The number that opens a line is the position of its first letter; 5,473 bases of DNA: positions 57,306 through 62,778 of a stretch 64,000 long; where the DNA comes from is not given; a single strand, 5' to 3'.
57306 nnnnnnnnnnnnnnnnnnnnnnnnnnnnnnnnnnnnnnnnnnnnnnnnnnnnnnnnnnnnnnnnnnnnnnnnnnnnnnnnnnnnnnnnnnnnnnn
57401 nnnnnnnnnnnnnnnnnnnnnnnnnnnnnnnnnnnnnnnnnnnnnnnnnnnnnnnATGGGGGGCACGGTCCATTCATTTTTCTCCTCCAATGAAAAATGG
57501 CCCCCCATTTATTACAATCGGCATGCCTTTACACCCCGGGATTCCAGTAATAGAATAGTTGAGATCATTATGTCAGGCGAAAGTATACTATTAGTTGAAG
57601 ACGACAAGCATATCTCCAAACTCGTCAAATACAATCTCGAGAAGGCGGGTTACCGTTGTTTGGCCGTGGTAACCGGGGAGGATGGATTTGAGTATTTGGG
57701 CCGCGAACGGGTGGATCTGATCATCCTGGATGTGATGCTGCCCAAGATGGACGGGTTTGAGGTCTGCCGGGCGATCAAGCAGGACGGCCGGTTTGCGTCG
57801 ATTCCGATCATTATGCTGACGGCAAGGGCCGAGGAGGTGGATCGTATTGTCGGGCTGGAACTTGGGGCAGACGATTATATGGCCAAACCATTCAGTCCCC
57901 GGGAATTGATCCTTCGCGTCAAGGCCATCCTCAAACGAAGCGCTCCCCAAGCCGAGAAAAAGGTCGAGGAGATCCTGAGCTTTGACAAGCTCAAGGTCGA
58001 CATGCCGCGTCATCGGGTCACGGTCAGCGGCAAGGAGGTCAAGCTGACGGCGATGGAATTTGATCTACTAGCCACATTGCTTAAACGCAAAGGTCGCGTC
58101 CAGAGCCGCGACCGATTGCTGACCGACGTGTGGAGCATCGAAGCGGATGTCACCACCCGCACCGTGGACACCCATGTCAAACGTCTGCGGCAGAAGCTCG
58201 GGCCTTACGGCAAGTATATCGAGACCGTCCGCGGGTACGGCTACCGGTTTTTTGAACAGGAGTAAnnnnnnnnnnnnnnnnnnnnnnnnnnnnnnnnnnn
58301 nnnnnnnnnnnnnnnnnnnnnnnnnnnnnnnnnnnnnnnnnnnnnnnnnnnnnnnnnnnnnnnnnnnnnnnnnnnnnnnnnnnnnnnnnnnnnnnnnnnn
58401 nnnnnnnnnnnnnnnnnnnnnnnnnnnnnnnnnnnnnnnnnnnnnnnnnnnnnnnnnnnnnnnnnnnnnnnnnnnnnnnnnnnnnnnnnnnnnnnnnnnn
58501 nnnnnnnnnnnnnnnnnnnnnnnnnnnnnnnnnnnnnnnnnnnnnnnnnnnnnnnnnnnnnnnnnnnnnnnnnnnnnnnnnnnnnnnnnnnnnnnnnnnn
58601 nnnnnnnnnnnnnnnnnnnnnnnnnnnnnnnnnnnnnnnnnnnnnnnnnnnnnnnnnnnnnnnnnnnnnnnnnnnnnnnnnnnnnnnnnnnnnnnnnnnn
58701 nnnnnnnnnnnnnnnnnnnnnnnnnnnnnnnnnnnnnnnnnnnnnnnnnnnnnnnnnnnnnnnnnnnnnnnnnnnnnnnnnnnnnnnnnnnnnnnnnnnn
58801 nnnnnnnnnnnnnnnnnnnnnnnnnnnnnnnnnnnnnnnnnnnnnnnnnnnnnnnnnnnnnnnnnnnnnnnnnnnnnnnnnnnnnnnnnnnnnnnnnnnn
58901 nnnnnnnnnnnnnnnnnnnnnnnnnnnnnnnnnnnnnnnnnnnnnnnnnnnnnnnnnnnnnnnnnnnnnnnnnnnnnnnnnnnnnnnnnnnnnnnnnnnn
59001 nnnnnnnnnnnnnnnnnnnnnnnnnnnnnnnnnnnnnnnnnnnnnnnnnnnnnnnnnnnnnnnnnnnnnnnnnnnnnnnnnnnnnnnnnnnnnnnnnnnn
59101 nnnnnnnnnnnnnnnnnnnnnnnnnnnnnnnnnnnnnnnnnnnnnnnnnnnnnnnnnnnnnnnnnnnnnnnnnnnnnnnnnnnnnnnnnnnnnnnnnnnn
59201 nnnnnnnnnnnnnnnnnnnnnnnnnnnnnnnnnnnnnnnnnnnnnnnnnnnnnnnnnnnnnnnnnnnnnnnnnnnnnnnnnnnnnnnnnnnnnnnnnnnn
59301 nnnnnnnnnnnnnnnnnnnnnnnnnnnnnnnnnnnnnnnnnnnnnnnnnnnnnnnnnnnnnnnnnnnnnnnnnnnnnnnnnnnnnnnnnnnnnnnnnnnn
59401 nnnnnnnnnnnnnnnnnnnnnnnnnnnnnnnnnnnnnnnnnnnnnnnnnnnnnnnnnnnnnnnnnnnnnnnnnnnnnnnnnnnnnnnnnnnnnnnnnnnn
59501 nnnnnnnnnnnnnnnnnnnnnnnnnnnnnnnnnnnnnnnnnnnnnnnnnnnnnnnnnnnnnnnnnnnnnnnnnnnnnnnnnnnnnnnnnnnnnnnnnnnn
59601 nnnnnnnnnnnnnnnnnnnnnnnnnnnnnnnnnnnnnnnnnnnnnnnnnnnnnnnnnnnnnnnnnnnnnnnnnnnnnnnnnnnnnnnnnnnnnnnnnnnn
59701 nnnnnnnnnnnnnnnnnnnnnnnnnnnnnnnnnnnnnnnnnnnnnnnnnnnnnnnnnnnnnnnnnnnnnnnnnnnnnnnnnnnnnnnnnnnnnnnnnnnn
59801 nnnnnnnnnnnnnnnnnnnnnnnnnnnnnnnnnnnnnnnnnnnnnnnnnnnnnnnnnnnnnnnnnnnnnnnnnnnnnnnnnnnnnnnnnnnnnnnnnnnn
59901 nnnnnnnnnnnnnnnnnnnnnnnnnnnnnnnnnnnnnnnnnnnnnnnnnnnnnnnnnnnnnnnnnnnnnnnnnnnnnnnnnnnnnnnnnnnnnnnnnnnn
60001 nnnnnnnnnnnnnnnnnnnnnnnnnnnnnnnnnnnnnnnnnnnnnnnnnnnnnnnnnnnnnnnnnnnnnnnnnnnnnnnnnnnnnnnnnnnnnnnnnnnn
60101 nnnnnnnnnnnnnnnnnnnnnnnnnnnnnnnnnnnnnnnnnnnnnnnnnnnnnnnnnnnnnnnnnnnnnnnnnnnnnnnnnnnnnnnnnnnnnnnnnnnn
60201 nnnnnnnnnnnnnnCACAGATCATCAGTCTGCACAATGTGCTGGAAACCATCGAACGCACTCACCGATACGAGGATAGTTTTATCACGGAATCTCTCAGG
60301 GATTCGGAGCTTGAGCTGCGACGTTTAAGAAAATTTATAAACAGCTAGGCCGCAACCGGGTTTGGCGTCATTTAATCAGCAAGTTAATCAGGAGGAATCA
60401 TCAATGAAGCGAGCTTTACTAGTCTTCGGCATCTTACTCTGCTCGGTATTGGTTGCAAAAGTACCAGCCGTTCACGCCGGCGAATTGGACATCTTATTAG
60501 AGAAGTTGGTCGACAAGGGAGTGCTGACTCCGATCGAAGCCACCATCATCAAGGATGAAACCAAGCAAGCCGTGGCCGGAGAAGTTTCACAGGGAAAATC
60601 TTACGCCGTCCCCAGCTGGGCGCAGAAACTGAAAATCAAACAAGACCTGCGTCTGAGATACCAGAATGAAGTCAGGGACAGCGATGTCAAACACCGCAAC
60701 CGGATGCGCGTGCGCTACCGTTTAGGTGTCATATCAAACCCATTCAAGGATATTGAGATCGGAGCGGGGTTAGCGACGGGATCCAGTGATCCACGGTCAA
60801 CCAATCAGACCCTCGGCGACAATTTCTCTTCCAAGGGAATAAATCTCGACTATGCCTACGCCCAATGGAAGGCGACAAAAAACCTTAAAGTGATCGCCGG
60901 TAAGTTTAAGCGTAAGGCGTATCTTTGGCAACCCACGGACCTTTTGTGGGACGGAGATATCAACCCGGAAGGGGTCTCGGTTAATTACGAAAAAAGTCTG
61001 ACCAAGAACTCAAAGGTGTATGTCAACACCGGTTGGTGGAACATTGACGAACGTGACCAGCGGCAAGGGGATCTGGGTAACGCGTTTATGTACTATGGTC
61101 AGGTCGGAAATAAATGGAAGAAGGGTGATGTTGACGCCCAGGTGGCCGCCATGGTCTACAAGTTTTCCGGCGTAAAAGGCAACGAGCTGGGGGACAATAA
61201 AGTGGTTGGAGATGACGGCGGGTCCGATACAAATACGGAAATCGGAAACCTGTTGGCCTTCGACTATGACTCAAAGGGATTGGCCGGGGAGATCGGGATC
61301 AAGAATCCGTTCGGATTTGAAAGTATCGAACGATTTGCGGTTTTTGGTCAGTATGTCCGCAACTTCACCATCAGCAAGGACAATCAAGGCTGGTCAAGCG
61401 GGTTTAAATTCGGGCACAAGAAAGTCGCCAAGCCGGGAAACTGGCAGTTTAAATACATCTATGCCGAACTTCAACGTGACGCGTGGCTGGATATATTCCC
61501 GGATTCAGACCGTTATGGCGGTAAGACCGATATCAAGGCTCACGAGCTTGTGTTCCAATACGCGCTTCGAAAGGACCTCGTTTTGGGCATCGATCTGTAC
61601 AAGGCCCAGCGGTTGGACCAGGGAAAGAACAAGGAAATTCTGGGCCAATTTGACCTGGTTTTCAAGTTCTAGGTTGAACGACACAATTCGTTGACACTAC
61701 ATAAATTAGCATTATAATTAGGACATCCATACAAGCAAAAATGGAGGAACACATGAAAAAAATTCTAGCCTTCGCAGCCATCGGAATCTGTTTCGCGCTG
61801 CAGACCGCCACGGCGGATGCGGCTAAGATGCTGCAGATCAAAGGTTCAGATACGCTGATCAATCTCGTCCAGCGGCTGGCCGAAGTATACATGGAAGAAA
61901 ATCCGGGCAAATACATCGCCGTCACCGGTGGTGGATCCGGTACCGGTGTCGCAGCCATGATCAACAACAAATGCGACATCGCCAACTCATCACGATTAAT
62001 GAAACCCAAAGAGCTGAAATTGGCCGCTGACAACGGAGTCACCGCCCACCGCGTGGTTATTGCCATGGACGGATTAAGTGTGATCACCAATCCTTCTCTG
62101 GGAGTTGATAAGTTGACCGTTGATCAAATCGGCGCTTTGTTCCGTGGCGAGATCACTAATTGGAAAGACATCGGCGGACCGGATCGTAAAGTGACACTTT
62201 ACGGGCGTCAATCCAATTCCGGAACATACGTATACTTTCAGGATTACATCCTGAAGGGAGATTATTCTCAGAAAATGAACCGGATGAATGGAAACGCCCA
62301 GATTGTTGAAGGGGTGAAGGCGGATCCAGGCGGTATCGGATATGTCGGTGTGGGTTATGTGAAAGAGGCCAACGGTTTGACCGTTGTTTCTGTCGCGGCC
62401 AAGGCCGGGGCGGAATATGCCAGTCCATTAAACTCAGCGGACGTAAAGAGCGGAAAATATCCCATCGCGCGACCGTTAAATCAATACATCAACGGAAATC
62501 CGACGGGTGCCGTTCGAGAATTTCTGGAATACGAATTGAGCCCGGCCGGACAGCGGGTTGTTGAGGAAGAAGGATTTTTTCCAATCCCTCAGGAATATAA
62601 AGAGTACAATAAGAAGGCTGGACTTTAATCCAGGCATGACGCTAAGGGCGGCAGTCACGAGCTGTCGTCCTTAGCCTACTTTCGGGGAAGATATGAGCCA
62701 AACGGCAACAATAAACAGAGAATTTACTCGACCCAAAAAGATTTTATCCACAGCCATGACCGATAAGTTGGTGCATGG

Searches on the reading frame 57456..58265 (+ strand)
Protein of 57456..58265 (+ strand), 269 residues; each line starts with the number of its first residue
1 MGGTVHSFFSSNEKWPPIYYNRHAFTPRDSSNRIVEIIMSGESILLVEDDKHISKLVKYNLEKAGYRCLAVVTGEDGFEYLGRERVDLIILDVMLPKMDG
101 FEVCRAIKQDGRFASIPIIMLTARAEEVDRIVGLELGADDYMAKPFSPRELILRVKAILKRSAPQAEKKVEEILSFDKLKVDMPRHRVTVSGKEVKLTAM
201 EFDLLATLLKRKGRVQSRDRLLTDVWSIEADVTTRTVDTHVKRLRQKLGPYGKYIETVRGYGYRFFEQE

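Call 43: search_protein_families(library=pfam, proteins=[window:57456-58265:+], max_evalue=0.00001)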
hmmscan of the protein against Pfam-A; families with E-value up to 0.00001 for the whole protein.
window:57456-58265:+ (269 aa): 2 families
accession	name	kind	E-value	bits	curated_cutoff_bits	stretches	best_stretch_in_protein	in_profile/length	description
PF00072.30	Response_reg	-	3.5e-29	101.6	30.2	1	44-155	1-110/111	Response regulator receiver domain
PF00486.34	Trans_reg_C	-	1.8e-26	92.5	26.2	1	192-265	1-77/77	Transcriptional regulatory protein, C terminal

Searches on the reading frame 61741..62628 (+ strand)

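Call 43: search_protein_families(library=pfam, proteins=[window:61741-62628:+], max_evalue=0.00001)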
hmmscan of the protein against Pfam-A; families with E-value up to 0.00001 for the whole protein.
window:61741-62628:+ (295 aa): 3 families
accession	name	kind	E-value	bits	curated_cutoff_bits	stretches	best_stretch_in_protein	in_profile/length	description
PF12849.12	PBP_like_2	-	7.2e-40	137.9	27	1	23-267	4-265/267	PBP superfamily domain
PF12727.12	PBP_like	-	2.9e-12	46.6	27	1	49-219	3-167/193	PBP superfamily domain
PF13531.11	SBP_bac_11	-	9.9e-10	39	25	1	35-279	5-226/227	Bacterial extracellular solute-binding protein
